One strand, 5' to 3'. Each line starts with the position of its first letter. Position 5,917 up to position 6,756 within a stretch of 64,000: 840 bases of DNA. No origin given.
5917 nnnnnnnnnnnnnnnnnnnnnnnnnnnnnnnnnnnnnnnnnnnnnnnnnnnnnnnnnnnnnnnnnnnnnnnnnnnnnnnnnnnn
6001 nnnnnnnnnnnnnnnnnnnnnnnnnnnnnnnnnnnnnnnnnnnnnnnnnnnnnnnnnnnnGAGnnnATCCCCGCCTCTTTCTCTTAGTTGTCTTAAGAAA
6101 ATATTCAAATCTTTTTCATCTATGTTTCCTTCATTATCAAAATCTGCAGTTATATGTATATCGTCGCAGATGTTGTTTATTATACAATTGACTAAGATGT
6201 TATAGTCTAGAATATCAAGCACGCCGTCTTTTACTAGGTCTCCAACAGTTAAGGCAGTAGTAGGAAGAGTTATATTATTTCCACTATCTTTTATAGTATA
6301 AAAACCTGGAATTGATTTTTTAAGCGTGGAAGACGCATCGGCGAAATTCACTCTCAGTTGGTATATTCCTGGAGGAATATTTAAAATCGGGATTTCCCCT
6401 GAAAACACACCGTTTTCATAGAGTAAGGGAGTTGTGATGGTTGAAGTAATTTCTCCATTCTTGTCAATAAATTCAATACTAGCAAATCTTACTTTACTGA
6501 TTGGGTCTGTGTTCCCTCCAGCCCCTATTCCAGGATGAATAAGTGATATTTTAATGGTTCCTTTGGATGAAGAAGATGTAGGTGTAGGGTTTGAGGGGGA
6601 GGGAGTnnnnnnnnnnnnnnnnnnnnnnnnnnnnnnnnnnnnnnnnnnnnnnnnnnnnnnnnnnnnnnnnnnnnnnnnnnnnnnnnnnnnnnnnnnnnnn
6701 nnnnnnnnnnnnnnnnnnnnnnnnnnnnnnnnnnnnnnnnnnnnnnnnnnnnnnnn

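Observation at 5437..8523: Cohesin-dockerin-like pair: dockerin-tailed S8 subtilase directly followed by a membrane-anchored cohesin-like protein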

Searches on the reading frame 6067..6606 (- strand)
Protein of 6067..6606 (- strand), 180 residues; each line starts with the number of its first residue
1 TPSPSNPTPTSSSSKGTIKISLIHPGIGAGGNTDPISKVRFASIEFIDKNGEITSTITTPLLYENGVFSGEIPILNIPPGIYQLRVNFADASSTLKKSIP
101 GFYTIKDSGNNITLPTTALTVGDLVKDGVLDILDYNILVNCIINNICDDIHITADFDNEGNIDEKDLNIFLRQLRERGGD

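Call 47: search_solved_structures(query=A4, max_evalue=1, show_alignments=2)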
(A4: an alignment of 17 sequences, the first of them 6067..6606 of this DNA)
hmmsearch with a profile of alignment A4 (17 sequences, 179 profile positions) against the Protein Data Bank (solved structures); distinct sequences matched with E-value up to 1: 38.
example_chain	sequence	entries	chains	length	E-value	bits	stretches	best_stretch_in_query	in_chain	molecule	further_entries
2b59_B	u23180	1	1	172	6.6e-08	35.8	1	75-174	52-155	Cellulosomal scaffolding protein A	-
3kcp_A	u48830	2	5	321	2.4e-07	34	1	76-174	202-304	Cellulosomal-scaffolding protein A | Cellulosome anchoring protein cohesin region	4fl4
5g5d_B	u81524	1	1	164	1.3e-06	31.6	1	75-174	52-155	CELLULOSOMAL-SCAFFOLDING PROTEIN A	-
4wi0_B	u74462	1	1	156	2.5e-06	30.7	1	57-174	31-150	Cellulosomal scaffoldin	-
4u3s_B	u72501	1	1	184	3.4e-06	30.2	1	55-175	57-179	Cellulosomal scaffoldin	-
2y3n_B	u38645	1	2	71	1.5e-05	28.2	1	121-173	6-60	CELLULOSOMAL FAMILY-48 PROCESSIVE GLYCOSIDE HYDROLASE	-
2yik_A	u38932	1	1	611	1.5e-05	28.1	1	115-173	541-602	ENDOGLUCANASE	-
5lxv_B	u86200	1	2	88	4.5e-05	26.6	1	120-167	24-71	Carbohydrate-binding protein WP_009985128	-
4fl4_A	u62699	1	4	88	8.8e-05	25.7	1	146-173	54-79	Glycoside hydrolase family 9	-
1daq_A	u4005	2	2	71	0.00012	25.2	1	121-172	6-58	ENDOGLUCANASE SS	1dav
2mte_A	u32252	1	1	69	0.00012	25.2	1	121-172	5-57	Cellulose 1,4-beta-cellobiosidase (reducing end) CelS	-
8x39_A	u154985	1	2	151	0.00021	24.4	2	119-170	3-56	Serine protease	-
8x3a_A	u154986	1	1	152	0.00024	24.3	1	119-170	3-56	Serine protease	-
2vn5_B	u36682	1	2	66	0.00076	22.6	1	119-171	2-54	ENDOGLUCANASE A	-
4dh2_B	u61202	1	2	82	0.0016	21.5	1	120-173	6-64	Dockerin type 1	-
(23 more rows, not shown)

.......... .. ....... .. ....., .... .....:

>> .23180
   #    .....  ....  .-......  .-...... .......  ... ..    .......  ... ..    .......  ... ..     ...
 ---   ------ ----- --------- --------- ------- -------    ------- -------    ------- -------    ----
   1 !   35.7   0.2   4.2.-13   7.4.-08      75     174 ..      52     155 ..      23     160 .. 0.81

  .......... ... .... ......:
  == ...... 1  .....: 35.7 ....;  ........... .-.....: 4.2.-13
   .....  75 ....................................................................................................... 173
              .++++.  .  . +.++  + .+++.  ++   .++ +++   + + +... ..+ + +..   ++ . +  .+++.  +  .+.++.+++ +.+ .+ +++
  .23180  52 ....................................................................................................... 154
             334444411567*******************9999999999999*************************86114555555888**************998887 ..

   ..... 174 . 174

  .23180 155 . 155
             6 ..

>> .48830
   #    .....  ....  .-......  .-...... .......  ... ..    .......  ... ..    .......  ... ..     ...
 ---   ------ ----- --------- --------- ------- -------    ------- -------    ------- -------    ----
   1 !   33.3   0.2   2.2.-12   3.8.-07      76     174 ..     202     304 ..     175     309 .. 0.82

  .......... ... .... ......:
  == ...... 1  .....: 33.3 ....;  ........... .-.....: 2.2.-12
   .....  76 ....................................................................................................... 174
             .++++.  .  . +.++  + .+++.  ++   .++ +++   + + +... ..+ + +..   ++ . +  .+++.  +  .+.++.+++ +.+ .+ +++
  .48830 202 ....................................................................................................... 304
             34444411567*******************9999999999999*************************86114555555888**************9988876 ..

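Call 52: predict_structure(alignment_id=A4)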
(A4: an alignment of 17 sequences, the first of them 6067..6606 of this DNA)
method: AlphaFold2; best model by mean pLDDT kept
length: 180 residues; sequences in the alignment: 17
mean_pLDDT: 87.9   pTM: 0.79
mean pLDDT of the five models: 87.9, 86.9, 86.8, 86.4, 86.2
residues with pLDDT >= 90: 123; 70-90: 36; 50-70: 20; < 50: 1
segments of 3 or more residues with pLDDT < 50: none
pLDDT, mean of each block of 10 residues (from residue 1): 61 81 92 93 95 94 96 91 93 87 90 94 90 92 78 85 93 75
secondary structure, 60 per line:
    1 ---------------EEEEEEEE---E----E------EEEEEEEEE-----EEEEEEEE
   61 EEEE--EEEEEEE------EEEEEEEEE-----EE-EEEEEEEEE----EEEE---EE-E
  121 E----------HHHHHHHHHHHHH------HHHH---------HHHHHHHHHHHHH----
elements in order: E16-23 E39-47 E53-64 E67-73 E80-88 E97-105 E110-113 H132-144 H151-154 H164-176

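Call 55: fold_search(model_id=the predicted structure, library=pdb)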
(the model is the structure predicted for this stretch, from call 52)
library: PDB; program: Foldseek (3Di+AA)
matches with E <= 10: 1648; with E <= 0.001: 5
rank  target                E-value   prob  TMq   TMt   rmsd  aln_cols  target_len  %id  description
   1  6yoa_A                4.8e-04  1.00  0.35  0.44   6.0       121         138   12  Lig v 1 structure and the inflammatory response to the Ole e 1 protein family (released 2020-05-13)
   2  2xic_A                7.4e-04  0.92  0.24  0.13   9.9       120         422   19  Pilus-presented adhesin, Spy0125 (Cpa), P212121 form (ESRF data) (released 2010-08-04)
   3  4bug_B                7.8e-04  0.91  0.23  0.13  10.0       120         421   18  Pilus-presented adhesin, Spy0125 (Cpa), Cys426Ala mutant (released 2013-10-09)
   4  6yoa_B                8.8e-04  1.00  0.35  0.44   9.3       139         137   13  Lig v 1 structure and the inflammatory response to the Ole e 1 protein family (released 2020-05-13)
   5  4bug_A                1.0e-03  0.89  0.23  0.13  10.1       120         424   18  Pilus-presented adhesin, Spy0125 (Cpa), Cys426Ala mutant (released 2013-10-09)
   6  8x8k_A                2.7e-03  0.98  0.26  0.42   6.2       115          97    7  Crystal structure of STBD1 CBM20 domain in complex with maltotetraose (released 2024-09-18)
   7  2xic_B                2.8e-03  0.80  0.24  0.13   9.8       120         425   18  Pilus-presented adhesin, Spy0125 (Cpa), P212121 form (ESRF data) (released 2010-08-04)
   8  2p9r_B                3.6e-03  0.93  0.25  0.37  10.3       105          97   14  Human alpha2-macroglogulin is composed of multiple domains, as predicted by homology with complement component C3 (released 2007-08-21)
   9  7k2t_A                3.8e-03  1.00  0.29  0.15   4.0        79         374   18  Mg2+/ATP-bound structure of the full-length WzmWzt O antigen ABC transporter in lipid nanodiscs (released 2021-01-13)
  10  2bk2                  5.2e-03  0.63  0.21  0.10  10.4       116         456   15  The prepore structure of pneumolysin, obtained by fitting the alpha carbon trace of perfringolysin O into a cryo-EM map (released 2005-05-04)
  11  8dky_A                5.5e-03  0.82  0.24  0.29  11.9       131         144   18  Crystal structure of the Aquifex aeolicus Wzt Carbohydrate Binding Domain bound to 3-O-methyl-D-mannose (released 2022-09-21)
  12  7b5i_AB               6.3e-03  0.98  0.32  0.16  11.2       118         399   13  Cryo-EM structure of the contractile injection system cap complex from Anabaena PCC7120 (released 2022-02-23)
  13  8k6t                  6.3e-03  0.69  0.24  0.31   9.9       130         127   15  The minor pilin structure of FctB3 in Streptococcus (released 2023-12-06)
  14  4g5a_A                6.7e-03  1.00  0.24  0.40   4.0        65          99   15  Crystal structure of a putative member of duf 3244 protein family (BT_1867) from Bacteroides thetaiotaomicron VPI-5482 (released 2012-09-19)
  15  7ad7_B                6.7e-03  0.92  0.26  0.09  10.9       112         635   14  Crystal structure of human complement C5 in complex with the K8 bovine knob domain peptide. (released 2021-03-10)
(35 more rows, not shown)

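Call 95: find_related_loci(query=A4, collection=metagenome_contigs, flank=5000)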
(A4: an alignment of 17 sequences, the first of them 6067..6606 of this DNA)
Query A4 (180 aa) in metagenome_contigs; peptide patterns used: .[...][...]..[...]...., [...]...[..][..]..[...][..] (x = any residue, [..] = any of these).
135 stretches matched a pattern; 6 encode a relative of the query (tblastn E <= 1e-3); 6 distinct loci.
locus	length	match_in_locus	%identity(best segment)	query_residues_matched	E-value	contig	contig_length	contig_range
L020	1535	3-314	97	77-180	4e-67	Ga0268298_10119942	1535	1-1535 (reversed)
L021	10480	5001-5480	44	15-180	3e-38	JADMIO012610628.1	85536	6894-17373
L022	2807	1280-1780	44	6-180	3e-38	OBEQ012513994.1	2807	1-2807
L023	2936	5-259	55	94-180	4e-26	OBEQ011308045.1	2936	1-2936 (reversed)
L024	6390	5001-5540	29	4-174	2e-14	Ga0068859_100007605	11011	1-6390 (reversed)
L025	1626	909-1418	27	18-174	9e-10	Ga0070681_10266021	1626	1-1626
